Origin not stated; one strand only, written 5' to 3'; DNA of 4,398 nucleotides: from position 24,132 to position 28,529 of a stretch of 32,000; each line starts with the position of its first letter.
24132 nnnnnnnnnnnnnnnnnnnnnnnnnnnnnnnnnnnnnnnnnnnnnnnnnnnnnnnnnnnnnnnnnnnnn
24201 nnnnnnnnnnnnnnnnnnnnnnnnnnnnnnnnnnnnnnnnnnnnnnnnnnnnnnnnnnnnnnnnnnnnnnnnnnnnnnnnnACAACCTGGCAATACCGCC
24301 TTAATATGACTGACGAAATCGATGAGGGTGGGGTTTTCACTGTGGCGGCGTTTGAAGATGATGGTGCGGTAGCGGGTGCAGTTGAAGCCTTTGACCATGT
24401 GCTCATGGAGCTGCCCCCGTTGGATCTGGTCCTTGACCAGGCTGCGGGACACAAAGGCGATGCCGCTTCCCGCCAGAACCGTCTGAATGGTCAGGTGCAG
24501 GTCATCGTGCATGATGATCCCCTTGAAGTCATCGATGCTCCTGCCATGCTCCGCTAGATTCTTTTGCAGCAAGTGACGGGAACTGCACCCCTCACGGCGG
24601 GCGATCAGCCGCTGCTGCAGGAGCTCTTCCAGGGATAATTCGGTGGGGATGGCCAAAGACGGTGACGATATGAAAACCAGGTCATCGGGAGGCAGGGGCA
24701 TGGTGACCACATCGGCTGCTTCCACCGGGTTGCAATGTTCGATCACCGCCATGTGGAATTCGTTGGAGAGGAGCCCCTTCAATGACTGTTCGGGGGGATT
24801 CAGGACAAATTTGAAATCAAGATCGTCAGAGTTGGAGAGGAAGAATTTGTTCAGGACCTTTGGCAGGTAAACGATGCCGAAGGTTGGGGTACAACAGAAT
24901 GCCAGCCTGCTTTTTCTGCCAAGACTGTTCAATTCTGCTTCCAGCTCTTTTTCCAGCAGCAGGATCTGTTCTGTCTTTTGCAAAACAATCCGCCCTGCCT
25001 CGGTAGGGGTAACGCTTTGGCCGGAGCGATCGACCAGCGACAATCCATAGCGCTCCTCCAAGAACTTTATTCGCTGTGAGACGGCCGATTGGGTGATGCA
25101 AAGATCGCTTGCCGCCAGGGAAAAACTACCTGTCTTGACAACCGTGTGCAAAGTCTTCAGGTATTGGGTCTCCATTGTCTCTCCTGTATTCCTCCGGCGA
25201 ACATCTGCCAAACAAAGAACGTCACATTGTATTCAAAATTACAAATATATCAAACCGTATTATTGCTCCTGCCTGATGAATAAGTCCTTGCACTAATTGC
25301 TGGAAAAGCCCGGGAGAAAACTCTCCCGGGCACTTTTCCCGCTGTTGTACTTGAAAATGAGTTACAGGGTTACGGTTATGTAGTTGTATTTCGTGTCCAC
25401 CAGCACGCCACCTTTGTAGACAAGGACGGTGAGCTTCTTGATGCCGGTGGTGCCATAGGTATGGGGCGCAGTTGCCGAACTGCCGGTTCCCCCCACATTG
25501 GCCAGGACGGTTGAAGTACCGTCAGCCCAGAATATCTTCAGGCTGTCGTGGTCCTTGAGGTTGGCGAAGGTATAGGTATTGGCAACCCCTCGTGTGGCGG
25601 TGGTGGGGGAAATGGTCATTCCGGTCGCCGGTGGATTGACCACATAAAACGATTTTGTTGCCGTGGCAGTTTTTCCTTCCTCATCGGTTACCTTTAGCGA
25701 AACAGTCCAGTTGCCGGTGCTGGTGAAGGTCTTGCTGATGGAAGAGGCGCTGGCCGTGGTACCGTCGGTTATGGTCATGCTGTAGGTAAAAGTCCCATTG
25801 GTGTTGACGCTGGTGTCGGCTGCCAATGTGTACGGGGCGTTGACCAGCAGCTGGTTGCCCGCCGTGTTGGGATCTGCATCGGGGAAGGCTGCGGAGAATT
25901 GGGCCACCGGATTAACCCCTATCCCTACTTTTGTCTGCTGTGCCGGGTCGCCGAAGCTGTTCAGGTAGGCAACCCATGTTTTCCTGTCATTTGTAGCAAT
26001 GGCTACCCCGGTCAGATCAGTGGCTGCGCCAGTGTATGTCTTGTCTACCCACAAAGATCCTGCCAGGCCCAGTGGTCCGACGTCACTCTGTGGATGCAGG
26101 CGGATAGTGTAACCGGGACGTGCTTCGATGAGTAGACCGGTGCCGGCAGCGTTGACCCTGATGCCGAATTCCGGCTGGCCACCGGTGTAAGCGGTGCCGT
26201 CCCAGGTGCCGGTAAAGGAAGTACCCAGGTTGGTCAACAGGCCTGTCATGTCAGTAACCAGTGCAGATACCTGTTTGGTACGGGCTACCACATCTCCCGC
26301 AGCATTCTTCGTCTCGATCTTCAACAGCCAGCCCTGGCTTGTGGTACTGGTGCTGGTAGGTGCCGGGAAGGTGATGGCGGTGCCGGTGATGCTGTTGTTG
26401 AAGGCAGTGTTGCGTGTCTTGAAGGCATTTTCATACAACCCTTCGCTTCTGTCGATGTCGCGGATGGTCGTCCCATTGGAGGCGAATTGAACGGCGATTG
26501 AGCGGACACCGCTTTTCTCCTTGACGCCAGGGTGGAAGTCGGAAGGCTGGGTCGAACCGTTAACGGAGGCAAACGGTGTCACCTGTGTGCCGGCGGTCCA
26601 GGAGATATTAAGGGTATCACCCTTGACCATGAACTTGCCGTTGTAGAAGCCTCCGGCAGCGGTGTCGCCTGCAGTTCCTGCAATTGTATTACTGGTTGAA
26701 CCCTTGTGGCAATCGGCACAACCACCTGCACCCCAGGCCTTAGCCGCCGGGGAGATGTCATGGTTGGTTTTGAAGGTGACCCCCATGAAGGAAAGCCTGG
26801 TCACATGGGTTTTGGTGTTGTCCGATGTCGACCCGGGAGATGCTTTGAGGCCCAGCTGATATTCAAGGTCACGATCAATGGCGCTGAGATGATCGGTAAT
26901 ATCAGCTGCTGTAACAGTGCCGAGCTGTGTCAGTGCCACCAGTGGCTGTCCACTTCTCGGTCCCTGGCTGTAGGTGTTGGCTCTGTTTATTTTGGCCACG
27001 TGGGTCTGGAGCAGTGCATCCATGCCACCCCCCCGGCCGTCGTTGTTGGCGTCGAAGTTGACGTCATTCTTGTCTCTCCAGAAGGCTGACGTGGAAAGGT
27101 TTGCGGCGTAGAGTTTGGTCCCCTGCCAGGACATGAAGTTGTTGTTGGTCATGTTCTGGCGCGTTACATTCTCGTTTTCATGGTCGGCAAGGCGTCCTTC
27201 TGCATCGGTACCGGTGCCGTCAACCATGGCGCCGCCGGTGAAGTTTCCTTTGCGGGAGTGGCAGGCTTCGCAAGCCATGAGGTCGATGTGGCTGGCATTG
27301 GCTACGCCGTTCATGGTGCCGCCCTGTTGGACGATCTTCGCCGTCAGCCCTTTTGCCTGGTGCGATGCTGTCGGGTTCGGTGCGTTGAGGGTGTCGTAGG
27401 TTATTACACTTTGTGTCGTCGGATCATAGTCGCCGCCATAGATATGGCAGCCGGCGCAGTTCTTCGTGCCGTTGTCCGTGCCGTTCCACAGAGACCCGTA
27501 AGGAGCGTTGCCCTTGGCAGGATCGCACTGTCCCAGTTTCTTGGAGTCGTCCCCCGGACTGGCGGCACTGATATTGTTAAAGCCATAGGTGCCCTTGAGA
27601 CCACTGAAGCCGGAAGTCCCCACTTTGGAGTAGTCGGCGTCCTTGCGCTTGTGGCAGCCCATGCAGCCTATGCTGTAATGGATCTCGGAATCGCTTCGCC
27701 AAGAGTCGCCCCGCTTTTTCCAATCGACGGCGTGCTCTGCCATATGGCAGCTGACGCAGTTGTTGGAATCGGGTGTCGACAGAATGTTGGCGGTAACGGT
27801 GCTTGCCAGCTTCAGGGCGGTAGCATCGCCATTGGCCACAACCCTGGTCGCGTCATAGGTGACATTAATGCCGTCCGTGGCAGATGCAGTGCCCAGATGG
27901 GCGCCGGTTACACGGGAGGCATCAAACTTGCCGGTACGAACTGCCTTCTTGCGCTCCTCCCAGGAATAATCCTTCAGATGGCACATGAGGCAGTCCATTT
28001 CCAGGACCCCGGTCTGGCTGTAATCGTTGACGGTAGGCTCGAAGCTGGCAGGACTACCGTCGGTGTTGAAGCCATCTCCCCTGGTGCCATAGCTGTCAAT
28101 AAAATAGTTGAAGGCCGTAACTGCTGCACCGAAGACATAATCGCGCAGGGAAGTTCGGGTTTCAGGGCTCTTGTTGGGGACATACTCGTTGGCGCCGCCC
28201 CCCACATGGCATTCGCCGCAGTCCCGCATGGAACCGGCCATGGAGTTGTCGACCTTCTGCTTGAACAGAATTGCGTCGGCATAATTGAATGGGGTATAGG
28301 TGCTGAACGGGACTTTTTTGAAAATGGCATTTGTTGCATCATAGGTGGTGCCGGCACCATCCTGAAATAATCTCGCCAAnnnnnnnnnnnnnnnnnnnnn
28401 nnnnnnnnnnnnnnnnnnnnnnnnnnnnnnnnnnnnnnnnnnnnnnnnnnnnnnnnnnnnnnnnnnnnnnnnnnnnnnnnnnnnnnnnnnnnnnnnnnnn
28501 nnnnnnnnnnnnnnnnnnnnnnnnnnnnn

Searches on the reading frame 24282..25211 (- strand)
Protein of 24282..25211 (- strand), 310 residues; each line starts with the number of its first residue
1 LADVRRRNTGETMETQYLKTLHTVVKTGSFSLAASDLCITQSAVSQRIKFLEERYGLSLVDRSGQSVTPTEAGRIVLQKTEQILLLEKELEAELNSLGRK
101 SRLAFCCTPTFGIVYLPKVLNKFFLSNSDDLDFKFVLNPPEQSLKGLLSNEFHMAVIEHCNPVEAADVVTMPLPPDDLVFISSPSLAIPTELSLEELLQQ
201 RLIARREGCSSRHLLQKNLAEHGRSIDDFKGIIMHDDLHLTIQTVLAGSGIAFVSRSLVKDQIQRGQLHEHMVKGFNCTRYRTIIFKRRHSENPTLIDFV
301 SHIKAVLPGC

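Call 110: search_protein_families(library=pfam, proteins=[window:24282-25211:-], max_evalue=0.001)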
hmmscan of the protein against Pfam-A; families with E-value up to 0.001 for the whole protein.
window:24282-25211:- (310 aa): 2 families
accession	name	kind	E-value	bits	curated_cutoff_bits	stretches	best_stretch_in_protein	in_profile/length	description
PF03466.25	LysR_substrate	-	2.1e-26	93.1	28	1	100-306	5-207/209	LysR substrate binding domain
PF00126.33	HTH_1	-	1.4e-19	70.2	26.6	1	17-74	3-60/60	Bacterial regulatory helix-turn-helix protein, lysR family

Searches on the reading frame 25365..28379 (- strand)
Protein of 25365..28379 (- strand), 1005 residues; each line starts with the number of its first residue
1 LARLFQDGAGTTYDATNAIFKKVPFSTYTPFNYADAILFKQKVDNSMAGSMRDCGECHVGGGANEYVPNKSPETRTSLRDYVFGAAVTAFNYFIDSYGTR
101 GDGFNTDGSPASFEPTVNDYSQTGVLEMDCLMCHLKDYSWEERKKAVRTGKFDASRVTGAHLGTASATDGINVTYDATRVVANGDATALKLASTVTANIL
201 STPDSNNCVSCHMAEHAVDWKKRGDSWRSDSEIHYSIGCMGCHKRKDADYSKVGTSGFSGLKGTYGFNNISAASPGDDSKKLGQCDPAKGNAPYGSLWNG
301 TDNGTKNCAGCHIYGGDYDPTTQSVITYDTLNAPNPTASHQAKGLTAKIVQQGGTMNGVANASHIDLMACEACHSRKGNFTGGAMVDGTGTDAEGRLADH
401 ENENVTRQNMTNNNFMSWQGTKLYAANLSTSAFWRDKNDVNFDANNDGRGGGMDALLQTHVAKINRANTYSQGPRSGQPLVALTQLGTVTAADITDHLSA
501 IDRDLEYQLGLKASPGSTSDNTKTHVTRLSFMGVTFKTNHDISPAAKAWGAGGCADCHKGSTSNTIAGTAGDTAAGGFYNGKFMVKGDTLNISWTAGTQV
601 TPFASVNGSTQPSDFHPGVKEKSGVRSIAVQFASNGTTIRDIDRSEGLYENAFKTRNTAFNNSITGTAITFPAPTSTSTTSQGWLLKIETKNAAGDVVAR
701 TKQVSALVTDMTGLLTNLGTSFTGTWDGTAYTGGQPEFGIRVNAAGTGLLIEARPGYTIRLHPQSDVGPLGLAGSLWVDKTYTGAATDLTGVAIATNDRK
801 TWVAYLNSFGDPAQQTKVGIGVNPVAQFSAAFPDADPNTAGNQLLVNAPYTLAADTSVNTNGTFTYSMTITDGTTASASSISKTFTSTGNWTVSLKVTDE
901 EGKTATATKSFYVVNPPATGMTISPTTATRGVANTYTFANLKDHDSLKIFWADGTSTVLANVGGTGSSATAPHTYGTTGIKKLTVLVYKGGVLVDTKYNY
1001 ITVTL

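Call 110: search_protein_families(library=pfam, proteins=[window:25365-28379:-], max_evalue=0.001)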
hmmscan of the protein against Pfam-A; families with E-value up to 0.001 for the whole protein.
window:25365-28379:- (1005 aa): 6 families
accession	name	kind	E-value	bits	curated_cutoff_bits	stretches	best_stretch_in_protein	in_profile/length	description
PF14522.11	Cytochrome_C7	-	2.2e-08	34.2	24.8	0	205-312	13-66/67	Cytochrome c7 and related cytochrome c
PF18911.6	PKD_4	-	2.7e-08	34.2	27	1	836-912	7-82/85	PKD domain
PF22113.1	Mtrc-MtrF_II-IV_dom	-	2.9e-06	27.4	30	0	47-250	24-171/176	Outer membrane cytochrome MtrC/MtrF-like, domains II/IV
PF14537.11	Cytochrom_c3_2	-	2e-05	25.4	25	0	202-247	23-68/79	Cytochrome c3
PF09699.15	Paired_CXXCH_1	-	0.00029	20.9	20.6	0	551-564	6-19/41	Doubled CXXCH motif (Paired_CXXCH_1)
PF00801.26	PKD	-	0.00053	20.4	23.5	1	846-908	13-76/80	PKD domain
